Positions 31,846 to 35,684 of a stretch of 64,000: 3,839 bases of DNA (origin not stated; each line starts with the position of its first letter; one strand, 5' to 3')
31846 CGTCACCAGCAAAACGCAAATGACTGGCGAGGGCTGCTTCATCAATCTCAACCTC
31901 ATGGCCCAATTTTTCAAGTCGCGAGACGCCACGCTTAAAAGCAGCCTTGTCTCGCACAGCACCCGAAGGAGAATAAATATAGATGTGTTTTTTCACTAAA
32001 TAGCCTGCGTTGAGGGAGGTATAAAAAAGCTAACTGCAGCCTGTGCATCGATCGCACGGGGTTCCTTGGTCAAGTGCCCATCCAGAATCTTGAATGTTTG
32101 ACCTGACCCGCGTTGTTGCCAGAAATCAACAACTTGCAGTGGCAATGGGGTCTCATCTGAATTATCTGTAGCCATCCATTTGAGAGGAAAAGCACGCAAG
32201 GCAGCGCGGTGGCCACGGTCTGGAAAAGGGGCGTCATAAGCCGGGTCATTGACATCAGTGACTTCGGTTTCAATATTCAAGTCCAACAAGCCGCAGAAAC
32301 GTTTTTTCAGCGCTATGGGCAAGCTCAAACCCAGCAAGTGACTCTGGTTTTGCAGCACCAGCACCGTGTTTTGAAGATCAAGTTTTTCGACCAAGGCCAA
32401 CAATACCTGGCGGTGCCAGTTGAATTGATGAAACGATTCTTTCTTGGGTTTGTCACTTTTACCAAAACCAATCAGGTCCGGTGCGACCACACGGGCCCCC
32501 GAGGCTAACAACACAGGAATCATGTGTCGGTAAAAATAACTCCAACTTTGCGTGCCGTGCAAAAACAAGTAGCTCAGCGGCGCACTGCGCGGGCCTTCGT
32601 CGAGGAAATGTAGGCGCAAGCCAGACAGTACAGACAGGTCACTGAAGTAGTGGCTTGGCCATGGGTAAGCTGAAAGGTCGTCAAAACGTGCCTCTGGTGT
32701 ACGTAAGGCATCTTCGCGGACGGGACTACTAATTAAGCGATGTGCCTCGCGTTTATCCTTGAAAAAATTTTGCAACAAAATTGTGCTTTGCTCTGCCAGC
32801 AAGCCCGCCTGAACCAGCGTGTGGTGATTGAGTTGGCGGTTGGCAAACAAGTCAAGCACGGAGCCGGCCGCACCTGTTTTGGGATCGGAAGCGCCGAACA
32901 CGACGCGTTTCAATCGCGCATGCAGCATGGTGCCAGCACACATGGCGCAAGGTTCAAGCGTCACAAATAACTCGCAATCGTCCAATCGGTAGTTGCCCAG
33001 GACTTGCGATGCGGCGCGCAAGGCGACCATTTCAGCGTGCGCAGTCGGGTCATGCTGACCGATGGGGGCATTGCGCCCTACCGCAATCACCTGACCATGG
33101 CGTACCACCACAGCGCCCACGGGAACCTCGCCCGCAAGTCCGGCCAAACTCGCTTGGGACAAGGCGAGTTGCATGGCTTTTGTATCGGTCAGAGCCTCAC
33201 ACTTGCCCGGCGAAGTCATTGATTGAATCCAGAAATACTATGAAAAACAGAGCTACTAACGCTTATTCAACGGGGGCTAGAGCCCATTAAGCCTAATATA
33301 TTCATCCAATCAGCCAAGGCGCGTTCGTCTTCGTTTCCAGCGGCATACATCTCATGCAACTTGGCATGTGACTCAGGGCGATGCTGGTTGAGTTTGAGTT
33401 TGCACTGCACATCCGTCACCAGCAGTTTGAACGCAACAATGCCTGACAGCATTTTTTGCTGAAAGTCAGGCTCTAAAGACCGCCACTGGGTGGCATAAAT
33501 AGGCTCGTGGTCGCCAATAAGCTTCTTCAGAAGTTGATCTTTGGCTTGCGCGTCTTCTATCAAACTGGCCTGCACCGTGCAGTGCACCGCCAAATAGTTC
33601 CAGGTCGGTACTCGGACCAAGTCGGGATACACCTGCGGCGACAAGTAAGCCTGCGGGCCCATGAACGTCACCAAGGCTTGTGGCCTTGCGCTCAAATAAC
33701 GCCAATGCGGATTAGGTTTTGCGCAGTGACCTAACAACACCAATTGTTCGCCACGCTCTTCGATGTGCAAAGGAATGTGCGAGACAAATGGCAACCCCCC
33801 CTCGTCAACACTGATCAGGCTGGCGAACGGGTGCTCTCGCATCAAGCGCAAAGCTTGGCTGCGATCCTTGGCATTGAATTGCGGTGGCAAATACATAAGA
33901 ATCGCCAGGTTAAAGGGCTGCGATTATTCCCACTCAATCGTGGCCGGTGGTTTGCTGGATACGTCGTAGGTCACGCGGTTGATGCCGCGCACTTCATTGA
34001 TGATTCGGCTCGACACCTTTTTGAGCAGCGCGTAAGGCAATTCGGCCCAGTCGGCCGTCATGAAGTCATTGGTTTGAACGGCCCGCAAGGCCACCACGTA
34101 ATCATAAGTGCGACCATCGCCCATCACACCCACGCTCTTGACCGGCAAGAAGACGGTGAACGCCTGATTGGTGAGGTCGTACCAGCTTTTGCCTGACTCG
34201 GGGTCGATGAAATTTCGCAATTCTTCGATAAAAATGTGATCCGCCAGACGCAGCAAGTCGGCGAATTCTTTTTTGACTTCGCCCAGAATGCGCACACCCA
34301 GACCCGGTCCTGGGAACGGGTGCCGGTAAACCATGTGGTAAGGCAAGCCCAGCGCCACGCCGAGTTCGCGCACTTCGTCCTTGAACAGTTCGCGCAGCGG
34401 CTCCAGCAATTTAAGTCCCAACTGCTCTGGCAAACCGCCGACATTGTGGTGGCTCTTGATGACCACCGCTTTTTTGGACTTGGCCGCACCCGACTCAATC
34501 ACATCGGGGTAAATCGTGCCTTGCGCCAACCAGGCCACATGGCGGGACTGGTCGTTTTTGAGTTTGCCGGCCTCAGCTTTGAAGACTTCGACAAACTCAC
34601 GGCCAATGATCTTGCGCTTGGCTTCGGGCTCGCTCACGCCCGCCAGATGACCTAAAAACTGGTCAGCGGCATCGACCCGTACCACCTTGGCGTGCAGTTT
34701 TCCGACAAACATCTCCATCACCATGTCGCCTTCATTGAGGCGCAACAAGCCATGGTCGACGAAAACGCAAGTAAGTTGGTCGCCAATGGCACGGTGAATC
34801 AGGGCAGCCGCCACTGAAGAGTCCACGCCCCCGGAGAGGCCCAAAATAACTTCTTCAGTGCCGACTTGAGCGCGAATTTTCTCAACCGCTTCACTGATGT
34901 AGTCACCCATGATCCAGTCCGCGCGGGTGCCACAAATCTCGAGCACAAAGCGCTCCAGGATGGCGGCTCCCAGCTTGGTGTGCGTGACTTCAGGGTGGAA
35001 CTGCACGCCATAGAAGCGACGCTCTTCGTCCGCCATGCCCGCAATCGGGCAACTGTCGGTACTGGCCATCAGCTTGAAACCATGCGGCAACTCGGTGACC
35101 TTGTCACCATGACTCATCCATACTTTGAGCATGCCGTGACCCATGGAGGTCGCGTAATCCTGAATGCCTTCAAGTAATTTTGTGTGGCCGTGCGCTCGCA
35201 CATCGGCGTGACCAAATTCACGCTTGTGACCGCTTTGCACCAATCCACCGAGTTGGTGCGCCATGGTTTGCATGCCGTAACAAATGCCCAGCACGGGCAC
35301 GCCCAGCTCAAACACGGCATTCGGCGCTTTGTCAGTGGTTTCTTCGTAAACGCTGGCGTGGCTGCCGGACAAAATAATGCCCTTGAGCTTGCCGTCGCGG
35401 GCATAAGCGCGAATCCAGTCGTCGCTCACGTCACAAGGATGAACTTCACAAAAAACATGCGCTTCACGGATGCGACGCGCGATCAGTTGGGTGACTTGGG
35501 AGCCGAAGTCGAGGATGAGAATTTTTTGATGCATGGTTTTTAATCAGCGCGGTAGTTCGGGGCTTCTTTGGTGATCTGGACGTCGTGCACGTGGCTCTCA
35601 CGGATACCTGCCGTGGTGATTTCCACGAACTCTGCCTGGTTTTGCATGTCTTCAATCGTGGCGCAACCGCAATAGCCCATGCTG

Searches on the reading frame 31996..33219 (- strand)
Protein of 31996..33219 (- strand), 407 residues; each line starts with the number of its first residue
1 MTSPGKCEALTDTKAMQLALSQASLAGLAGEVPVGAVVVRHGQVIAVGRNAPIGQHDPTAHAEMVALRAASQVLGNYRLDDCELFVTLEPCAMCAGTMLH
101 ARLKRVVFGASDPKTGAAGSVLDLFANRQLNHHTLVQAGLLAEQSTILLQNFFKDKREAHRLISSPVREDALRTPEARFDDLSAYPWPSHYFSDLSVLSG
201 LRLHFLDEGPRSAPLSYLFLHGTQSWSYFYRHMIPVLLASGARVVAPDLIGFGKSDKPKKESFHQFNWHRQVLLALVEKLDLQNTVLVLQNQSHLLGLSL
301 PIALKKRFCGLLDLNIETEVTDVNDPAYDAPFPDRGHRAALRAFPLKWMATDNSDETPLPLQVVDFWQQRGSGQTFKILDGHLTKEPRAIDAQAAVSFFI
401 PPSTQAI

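Call 11: search_protein_families(library=pfam, proteins=[window:31996-33219:-], max_evalue=0.01)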
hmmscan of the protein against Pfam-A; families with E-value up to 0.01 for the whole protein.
window:31996-33219:- (407 aa): 6 families
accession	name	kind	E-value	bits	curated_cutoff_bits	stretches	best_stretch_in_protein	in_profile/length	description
PF14437.12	MafB19-deam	-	5.1e-34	117.6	27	1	12-157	3-142/142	MafB19-like deaminase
PF00383.29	dCMP_cyt_deam_1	-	2.4e-26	92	25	1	12-109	4-101/102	Cytidine and deoxycytidylate deaminase zinc-binding region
PF00561.26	Abhydrolase_1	-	4.7e-10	40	25.8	1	218-288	4-74/245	alpha/beta hydrolase fold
PF14439.12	Bd3614-deam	-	1e-07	32.3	38.5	1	35-122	12-102/113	Bd3614-like deaminase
PF12697.13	Abhydrolase_6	-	1e-05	26.8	26.3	1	218-299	2-74/217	Alpha/beta hydrolase family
PF12146.15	Hydrolase_4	-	0.00059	19.7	27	1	218-281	8-70/239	Serine aminopeptidase, S33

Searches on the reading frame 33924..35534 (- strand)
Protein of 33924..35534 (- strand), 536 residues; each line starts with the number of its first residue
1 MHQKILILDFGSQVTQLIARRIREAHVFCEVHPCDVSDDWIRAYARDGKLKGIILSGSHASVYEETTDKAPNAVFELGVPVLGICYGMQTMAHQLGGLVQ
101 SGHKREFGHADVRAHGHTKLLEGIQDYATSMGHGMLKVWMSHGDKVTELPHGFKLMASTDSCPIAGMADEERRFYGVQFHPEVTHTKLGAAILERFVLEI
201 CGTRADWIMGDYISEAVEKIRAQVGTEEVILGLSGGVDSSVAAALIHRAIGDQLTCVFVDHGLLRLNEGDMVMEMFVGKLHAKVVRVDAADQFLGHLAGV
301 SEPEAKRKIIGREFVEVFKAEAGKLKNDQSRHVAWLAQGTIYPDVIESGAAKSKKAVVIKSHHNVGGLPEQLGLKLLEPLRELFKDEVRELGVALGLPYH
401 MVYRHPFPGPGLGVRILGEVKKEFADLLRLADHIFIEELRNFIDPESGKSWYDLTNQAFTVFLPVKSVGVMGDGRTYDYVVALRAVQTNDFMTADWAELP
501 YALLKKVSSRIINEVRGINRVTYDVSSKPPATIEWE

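Call 35: search_protein_families(library=pfam, proteins=[window:33924-35534:-], max_evalue=0.01)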
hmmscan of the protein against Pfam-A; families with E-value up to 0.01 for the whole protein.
window:33924-35534:- (536 aa): 6 families
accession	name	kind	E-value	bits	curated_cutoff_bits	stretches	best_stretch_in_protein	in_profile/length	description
PF00958.27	GMP_synt_C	-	3.3e-42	142.9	27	1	450-535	7-92/92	GMP synthase C terminal domain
PF00117.34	GATase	-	3.5e-39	134.9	22.8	1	6-199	1-189/190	Glutamine amidotransferase class-I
PF07722.19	Peptidase_C26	-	6.7e-11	42.8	20.5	1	72-182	99-219/219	Peptidase C26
PF02540.23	NAD_synthase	-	4.1e-10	39.6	21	1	215-253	7-45/242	NAD synthase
PF03054.22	tRNA_Me_trans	-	0.00011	22.3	20.6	1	228-259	2-32/202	tRNA methyl transferase HUP domain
PF06508.19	QueC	-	0.0098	15.8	22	0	229-272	2-44/210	Queuosine biosynthesis protein QueC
